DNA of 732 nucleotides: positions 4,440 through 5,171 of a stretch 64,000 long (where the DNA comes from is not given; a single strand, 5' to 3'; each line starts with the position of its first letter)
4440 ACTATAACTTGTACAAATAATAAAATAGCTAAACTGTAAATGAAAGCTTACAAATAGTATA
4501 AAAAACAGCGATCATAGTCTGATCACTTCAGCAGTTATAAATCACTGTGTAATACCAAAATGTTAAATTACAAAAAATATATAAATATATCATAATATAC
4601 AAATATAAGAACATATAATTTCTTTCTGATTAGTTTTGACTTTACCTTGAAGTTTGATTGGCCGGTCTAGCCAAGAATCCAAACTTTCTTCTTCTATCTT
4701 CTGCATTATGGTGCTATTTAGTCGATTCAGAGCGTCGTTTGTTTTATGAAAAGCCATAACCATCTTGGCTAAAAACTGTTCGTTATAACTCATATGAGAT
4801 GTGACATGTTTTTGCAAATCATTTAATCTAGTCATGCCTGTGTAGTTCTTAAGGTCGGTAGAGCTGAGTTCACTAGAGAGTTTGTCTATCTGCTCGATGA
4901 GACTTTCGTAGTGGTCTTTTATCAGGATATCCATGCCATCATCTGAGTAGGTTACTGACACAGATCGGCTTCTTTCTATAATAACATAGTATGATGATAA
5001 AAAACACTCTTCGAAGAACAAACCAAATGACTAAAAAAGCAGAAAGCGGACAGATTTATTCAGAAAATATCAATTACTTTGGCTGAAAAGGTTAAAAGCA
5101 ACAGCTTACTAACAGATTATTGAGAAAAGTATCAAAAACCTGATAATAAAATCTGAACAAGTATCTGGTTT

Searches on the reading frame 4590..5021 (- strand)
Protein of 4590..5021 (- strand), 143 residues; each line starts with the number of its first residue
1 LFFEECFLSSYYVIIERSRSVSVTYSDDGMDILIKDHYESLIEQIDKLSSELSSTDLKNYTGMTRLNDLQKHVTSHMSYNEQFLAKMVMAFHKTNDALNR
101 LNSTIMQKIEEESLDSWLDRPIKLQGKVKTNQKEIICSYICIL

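Call 18: search_protein_families(library=pfam, proteins=[window:4590-5021:-], max_evalue=0.01)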
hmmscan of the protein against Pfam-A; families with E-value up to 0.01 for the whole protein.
window:4590-5021:- (143 aa): 0 families

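Call 50: find_homologous_proteins(query=window:4635-4985:-, max_evalue=0.01)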
Query seq(117 aa) (117 aa): 1 proteins with E <= 0.01 among 11 candidates.
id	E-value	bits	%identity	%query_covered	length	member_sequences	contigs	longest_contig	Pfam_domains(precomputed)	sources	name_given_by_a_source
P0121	4.1e-35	138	61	91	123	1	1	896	-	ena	-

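Call 51: find_encoding_contigs(protein=P0121, flank=1000, max_places=3)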
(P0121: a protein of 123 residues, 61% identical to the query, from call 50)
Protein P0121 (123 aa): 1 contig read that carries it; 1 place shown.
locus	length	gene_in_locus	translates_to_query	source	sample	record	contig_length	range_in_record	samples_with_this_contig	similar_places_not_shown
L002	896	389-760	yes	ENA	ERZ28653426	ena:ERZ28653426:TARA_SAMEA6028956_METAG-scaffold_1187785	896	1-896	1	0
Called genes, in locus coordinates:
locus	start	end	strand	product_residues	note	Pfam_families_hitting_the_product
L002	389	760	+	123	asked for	-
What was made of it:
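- Tried and rejected: The ORF at 4590-5021 has one 61% homologue, on an 896-bp TARA metagenome contig with no annotation (calls 50, 51).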
